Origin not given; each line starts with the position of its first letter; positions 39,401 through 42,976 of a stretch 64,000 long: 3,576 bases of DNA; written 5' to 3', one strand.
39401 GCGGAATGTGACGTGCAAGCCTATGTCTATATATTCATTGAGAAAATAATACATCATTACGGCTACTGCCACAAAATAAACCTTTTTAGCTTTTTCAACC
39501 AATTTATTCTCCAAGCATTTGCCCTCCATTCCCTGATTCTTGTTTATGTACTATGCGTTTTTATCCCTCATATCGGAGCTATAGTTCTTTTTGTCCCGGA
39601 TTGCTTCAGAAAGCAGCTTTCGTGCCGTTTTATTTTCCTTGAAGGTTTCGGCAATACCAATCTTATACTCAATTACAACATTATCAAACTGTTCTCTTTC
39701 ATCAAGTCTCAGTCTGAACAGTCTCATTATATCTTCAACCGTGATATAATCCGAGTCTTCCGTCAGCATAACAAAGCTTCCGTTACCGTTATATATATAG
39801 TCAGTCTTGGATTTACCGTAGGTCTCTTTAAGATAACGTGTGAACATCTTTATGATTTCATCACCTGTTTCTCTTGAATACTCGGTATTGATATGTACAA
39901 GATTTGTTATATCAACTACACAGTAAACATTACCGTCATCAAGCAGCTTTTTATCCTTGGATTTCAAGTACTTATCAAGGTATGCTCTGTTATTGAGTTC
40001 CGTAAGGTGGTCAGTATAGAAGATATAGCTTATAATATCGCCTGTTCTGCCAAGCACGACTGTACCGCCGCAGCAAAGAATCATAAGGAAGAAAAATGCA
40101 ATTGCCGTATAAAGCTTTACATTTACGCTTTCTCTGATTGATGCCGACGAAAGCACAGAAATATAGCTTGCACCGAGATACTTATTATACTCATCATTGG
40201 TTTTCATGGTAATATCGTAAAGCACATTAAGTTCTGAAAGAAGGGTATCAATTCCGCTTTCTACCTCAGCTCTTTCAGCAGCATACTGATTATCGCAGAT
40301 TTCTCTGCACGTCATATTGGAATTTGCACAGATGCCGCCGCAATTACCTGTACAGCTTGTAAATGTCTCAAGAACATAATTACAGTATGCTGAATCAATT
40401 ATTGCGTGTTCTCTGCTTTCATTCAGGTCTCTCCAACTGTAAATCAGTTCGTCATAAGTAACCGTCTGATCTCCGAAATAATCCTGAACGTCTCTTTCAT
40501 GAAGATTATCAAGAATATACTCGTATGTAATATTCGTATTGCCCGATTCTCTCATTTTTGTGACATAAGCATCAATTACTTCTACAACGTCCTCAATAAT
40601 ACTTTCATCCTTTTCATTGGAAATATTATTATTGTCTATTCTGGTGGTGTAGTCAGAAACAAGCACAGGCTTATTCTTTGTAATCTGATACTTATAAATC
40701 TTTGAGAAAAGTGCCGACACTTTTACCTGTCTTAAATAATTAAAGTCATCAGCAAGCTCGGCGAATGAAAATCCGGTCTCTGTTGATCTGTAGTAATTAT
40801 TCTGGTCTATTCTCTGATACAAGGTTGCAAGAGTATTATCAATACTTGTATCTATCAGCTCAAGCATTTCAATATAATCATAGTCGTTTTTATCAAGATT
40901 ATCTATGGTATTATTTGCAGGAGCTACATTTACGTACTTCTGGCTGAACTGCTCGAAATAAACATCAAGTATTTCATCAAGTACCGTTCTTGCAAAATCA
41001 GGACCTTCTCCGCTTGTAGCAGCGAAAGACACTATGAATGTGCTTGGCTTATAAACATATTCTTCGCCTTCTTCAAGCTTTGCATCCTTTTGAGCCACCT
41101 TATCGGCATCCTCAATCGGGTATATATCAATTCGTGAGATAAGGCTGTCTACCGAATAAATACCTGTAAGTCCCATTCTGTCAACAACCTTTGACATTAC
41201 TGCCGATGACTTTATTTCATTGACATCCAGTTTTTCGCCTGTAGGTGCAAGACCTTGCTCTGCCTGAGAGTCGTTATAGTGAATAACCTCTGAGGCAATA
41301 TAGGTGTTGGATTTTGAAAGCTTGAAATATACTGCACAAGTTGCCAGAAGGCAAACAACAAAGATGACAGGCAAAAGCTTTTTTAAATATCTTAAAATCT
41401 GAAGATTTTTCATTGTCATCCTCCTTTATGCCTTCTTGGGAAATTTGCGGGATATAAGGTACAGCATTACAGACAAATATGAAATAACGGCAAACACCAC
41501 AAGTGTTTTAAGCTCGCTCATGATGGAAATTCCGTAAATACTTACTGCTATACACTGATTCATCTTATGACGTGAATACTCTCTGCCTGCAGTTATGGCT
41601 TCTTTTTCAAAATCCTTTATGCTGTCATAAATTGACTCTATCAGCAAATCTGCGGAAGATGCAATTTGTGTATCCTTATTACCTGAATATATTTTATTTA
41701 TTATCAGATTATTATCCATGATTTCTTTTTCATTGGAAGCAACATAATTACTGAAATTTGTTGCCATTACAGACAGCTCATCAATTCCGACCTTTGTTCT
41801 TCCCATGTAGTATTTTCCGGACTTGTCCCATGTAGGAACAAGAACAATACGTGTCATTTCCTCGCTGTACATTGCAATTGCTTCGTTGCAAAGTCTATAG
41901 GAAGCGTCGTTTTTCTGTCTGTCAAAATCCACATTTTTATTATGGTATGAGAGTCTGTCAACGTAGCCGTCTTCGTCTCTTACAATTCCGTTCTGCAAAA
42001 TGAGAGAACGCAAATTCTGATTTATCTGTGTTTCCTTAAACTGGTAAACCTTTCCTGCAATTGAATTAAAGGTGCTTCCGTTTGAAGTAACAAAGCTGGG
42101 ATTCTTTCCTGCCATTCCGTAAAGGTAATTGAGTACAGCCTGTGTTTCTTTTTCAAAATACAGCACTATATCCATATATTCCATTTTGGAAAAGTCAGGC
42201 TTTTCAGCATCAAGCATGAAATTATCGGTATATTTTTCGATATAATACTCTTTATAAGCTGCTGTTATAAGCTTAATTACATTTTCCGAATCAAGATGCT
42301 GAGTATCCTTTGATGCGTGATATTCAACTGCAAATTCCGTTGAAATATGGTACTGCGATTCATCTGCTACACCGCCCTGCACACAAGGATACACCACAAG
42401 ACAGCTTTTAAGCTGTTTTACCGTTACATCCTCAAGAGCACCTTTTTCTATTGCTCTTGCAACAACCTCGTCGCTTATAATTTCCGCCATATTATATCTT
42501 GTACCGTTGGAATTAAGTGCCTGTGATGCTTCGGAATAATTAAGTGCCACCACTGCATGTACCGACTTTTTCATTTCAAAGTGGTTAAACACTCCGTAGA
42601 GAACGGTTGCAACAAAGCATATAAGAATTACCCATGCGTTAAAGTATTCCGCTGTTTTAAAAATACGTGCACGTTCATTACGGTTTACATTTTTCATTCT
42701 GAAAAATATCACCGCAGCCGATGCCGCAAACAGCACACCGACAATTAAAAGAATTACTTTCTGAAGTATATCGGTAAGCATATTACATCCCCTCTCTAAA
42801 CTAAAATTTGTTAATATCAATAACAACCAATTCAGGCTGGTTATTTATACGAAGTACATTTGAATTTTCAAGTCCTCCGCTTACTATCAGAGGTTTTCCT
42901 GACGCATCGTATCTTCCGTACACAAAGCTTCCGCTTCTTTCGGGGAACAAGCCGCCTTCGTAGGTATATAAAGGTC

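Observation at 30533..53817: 20-gene Wzx/Wzy-type EPS operon carrying its own c-di-GMP make/break/sense module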

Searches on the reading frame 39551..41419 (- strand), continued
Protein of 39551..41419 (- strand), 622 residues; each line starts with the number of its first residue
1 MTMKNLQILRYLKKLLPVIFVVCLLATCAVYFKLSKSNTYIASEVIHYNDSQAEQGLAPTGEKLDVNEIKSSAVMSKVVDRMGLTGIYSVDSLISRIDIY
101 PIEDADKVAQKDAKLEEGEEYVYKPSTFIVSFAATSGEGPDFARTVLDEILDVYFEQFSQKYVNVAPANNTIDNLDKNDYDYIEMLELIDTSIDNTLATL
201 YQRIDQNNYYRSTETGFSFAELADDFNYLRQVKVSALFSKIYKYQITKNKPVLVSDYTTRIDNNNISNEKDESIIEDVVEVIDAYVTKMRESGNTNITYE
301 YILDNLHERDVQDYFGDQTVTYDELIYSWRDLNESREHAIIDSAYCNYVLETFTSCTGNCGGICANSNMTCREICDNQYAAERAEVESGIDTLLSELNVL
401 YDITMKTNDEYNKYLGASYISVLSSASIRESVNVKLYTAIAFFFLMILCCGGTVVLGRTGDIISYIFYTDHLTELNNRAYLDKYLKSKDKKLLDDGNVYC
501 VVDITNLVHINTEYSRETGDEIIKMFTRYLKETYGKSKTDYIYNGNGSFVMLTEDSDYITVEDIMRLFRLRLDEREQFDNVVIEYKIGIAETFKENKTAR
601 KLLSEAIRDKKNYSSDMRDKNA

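Call 93: find_encoding_contigs(protein=P0353, flank=10000, max_places=1)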
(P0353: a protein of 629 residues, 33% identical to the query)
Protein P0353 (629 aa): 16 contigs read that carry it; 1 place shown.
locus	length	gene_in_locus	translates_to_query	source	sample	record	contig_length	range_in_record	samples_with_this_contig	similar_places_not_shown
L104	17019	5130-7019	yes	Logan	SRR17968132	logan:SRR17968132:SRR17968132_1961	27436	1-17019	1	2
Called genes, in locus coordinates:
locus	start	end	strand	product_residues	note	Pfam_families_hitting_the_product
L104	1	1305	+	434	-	?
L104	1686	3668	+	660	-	PF00534:Glycos_transf_1, PF13524:Glyco_trans_1_2, PF13692:Glyco_trans_1_4, PF00149:Metallophos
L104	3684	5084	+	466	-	-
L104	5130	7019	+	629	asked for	PF00990:GGDEF (weak)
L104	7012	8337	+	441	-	PF04932:Wzy_C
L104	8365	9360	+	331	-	PF01757:Acyl_transf_3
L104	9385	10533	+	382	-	PF13641:Glyco_tranf_2_3, PF00535:Glycos_transf_2, PF10111:Glyco_tranf_2_2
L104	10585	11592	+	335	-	PF00535:Glycos_transf_2, PF10111:Glyco_tranf_2_2, PF13641:Glyco_tranf_2_3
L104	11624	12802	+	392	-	PF13439:Glyco_transf_4, PF20706:GT4-conflict (weak), PF00534:Glycos_transf_1, PF13692:Glyco_trans_1_4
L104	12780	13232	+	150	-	PF08660:Alg14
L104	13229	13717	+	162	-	PF04101:Glyco_tran_28_C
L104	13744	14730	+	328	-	PF00535:Glycos_transf_2, PF10111:Glyco_tranf_2_2, PF13641:Glyco_tranf_2_3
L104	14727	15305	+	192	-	PF00132:Hexapep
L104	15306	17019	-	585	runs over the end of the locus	PF05738:Cna_B (weak), PF00657:Lipase_GDSL, PF13472:Lipase_GDSL_2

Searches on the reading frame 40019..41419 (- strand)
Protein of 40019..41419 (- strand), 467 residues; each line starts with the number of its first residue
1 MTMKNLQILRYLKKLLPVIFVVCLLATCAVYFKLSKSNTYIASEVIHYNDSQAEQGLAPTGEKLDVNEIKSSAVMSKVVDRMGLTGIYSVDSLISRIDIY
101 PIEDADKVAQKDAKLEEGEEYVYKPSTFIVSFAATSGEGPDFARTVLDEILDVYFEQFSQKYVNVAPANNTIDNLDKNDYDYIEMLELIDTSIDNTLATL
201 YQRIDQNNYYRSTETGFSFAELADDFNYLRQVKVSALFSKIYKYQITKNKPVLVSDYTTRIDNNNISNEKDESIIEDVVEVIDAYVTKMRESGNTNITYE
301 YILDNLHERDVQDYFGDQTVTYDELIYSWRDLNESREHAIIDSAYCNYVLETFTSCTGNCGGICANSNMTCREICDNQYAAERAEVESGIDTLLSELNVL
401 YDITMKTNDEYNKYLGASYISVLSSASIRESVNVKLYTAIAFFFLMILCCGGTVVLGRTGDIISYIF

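Call 25: search_protein_families(library=pfam, proteins=[window:40019-41419:-], max_evalue=10)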
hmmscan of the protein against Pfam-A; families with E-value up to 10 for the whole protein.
window:40019-41419:- (467 aa): 1 family
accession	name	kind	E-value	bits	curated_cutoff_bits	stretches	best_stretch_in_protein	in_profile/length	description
PF18624.6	CdiI_4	-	0.15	12.9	25.9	1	130-171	57-97/103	CDI immunity protein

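Call 32: search_protein_representatives(protein=window:40019-41419:-)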
Query: 467 residues. Proteins with E-value up to 0.001 (for the whole library): 684; up to 1e-10: 334; up to 1e-30: 123. The best 150 are listed.
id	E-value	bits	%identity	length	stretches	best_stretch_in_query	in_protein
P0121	4.2e-138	477.4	52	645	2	3-369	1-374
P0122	1.0e-118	413.5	45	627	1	3-467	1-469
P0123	2.5e-111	389.2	73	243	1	3-243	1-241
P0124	5.4e-101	355.1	45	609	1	3-467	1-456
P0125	1.6e-91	323.9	41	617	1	3-467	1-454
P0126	9.7e-90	318.0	41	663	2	3-355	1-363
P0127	3.9e-89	316.1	42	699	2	3-363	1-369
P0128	1.5e-84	300.9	40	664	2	3-354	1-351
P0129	3.2e-84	299.9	41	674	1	3-466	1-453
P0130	1.8e-83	297.4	41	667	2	3-354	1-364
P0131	1.1e-81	291.6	40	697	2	3-364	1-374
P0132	9.0e-81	288.5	39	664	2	3-359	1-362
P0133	1.1e-78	281.6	40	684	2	3-353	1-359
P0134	2.1e-77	277.4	39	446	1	9-465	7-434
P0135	1.4e-76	274.6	38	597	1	3-465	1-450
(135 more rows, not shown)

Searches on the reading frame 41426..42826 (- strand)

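Call 4: search_protein_families(library=pfam, proteins=[window:41426-42826:-], max_evalue=0.01)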
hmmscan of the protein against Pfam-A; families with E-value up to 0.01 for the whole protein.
window:41426-42826:- (466 aa): 0 families

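Call 13: search_protein_families(library=ncbifam, proteins=[window:41426-42826:-], max_evalue=0.01)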
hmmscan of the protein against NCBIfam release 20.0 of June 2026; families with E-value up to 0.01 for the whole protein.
window:41426-42826:- (466 aa): 1 family
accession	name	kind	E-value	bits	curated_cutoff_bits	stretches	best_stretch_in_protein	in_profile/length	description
NF053531.1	lipo_SCO2278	equivalog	0.0087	15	210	0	92-144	29-81/320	SCO2278 family lipoprotein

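Call 25: search_protein_families(library=pfam, proteins=[window:41429-42826:-], max_evalue=10)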
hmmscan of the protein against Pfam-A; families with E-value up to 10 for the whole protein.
window:41429-42826:- (466 aa): 2 families
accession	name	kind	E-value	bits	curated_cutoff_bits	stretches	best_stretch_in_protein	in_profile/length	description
PF11139.14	SfLAP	-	0.01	15.7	35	1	19-103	65-146/213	Sap, sulfolipid-1-addressing protein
PF13160.11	DUF3995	-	0.21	12.5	34.3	1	23-90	37-100/124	Protein of unknown function (DUF3995)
